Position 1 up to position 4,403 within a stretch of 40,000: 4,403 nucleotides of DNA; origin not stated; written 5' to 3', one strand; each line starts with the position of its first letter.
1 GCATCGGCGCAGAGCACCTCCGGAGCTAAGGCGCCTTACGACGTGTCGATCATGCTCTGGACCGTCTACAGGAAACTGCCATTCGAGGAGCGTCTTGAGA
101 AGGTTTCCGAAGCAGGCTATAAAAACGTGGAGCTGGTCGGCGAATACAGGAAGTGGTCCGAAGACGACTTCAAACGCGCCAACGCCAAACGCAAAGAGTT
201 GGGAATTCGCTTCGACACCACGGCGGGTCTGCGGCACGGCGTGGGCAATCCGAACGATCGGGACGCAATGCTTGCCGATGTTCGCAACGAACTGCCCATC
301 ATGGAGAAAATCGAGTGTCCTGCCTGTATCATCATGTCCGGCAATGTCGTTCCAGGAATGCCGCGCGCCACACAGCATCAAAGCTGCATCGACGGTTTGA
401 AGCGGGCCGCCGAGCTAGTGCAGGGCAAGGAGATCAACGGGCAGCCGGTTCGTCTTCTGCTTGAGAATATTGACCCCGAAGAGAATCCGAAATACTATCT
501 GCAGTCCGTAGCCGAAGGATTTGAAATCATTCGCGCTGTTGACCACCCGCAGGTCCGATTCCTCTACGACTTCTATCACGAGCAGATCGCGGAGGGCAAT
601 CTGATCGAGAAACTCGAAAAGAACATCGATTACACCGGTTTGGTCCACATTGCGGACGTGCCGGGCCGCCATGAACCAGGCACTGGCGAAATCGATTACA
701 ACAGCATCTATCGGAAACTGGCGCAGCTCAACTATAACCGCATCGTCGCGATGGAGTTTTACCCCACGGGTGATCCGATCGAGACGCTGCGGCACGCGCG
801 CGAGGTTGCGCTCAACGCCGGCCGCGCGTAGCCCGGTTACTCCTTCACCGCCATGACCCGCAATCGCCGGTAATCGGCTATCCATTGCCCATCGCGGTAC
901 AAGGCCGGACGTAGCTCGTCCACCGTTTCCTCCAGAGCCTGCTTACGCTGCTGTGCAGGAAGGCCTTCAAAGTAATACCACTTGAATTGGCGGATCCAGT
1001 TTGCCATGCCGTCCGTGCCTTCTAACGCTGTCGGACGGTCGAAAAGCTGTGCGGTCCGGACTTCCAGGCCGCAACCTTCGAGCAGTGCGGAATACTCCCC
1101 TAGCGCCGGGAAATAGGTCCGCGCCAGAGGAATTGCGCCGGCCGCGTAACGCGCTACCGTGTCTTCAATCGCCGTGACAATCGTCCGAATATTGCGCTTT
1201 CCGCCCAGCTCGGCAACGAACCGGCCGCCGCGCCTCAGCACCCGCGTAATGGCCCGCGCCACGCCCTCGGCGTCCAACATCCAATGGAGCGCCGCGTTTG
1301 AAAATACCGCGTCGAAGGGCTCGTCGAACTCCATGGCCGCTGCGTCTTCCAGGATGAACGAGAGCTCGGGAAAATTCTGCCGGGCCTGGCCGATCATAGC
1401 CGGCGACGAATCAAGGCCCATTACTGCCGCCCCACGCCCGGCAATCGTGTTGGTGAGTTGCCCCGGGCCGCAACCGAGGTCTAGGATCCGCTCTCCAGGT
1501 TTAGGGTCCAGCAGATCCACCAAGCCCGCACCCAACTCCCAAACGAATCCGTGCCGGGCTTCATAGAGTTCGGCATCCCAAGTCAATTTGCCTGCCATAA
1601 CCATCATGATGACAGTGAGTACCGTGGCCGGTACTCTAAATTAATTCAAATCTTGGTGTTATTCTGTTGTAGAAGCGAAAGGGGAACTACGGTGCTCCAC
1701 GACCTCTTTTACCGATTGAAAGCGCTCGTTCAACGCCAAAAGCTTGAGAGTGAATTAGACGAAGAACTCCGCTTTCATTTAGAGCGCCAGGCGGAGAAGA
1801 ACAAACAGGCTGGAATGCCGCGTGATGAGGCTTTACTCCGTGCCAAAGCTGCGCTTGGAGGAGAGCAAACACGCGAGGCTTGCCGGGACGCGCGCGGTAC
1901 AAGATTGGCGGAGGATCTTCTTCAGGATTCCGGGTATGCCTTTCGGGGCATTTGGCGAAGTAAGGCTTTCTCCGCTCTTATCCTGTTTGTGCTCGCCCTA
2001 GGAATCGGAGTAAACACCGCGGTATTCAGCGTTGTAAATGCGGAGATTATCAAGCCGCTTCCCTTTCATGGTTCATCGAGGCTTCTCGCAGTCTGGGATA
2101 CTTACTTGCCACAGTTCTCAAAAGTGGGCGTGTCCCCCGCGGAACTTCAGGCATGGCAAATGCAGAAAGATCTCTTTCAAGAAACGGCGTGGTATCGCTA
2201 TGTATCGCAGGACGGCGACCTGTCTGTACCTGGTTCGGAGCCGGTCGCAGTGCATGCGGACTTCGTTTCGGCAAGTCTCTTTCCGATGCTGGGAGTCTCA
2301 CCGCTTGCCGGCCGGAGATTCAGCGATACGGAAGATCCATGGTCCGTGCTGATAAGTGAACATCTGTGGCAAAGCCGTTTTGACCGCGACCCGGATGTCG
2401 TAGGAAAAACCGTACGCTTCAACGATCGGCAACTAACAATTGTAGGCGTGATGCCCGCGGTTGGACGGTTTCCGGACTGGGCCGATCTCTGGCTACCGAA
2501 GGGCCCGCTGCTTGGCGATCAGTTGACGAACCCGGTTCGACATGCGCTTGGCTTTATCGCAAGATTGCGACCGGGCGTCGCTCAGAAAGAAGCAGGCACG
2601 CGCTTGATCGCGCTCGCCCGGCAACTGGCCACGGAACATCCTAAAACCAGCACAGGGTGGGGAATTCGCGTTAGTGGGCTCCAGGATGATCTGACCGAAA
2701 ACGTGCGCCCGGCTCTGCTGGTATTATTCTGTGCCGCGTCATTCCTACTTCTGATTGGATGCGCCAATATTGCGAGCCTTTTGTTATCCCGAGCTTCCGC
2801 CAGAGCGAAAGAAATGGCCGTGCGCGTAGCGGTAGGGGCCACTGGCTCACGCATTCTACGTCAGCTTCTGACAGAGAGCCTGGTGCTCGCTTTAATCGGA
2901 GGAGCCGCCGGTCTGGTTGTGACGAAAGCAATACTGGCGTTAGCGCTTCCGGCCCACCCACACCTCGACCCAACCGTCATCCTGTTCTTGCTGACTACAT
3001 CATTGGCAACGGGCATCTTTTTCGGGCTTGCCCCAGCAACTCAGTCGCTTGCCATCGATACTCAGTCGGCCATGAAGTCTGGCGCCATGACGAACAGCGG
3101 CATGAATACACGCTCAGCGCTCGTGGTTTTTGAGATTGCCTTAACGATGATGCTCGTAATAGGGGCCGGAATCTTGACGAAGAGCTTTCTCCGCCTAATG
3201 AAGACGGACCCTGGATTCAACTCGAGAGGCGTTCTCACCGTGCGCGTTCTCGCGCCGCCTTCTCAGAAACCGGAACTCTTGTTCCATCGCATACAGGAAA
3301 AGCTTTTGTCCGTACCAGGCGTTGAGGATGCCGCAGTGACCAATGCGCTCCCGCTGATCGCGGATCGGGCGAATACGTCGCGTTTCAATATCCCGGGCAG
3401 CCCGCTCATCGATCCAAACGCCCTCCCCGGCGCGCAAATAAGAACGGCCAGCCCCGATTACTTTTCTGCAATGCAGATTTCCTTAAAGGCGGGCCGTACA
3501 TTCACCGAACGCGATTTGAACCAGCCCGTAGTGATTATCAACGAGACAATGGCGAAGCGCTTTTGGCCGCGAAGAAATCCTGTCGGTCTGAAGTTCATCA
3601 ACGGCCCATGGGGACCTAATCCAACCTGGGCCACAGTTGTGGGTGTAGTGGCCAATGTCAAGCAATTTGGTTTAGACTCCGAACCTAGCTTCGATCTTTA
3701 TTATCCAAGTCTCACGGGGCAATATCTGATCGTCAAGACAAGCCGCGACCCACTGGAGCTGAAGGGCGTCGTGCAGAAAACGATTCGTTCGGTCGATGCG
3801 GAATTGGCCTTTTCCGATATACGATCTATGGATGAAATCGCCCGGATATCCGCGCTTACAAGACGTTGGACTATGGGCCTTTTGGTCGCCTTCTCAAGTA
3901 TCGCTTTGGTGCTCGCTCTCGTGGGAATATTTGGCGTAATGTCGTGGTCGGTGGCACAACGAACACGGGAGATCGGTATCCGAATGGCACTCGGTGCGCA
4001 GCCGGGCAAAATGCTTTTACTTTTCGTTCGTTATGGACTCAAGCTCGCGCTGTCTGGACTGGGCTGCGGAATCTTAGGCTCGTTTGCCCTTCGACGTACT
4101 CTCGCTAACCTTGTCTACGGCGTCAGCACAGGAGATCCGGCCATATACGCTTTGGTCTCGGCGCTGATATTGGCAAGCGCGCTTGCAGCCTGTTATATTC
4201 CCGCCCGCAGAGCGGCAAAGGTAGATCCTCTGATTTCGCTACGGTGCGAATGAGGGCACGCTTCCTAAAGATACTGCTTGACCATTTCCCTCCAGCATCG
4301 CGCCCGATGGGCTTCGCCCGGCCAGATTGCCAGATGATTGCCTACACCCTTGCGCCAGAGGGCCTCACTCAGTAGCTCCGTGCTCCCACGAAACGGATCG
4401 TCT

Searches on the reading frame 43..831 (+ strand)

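Call 91: search_protein_families(library=pfam, proteins=[window:43-831:+], max_evalue=0.00001)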
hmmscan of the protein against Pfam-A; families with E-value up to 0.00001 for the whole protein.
window:43-831:+ (262 aa): 1 family
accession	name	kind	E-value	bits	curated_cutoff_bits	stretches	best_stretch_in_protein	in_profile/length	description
PF01261.30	AP_endonuc_2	-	6.6e-33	114.9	31.1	1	18-252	1-242/249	Xylose isomerase-like TIM barrel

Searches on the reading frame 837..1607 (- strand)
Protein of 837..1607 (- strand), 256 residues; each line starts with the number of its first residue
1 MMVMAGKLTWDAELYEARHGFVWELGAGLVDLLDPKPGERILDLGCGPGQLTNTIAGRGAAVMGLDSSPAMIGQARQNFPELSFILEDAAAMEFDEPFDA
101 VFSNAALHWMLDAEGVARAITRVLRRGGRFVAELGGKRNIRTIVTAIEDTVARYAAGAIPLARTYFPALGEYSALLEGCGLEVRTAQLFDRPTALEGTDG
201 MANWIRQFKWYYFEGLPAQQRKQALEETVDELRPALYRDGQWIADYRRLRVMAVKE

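Call 92: search_protein_families(library=pfam, proteins=[window:837-1607:-], max_evalue=0.00001)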
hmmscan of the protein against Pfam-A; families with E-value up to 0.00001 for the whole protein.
window:837-1607:- (256 aa): 6 families
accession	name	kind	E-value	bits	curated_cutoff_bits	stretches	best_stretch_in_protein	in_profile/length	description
PF08241.18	Methyltransf_11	-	3e-21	76.3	21.2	1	42-131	1-94/95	Methyltransferase domain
PF13649.12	Methyltransf_25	-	2.2e-20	73.6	27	1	41-128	1-97/97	Methyltransferase domain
PF13847.12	Methyltransf_31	-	7.2e-19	68.4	27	1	36-133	2-110/145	Methyltransferase domain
PF08242.18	Methyltransf_12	-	8.3e-15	55.8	30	1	42-130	1-98/98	Methyltransferase domain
PF13489.12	Methyltransf_23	-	9e-11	42.2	27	1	32-132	16-116/164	Methyltransferase domain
PF01209.24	Ubie_methyltran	-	8.1e-07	29.1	20.1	1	31-132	41-151/233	ubiE/COQ5 methyltransferase family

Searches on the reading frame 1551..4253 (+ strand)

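Call 91: search_protein_families(library=pfam, proteins=[window:1551-4253:+], max_evalue=0.00001)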
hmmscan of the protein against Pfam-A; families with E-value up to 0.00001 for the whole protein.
window:1551-4253:+ (900 aa): 2 families
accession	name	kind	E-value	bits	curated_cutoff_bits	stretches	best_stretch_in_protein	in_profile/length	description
PF12704.14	MacB_PCD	-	7.4e-34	118.3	27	2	141-353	1-205/207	MacB-like periplasmic core domain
PF02687.27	FtsX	-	6.2e-22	78.3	25.5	2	780-893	2-120/120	FtsX-like permease C-terminal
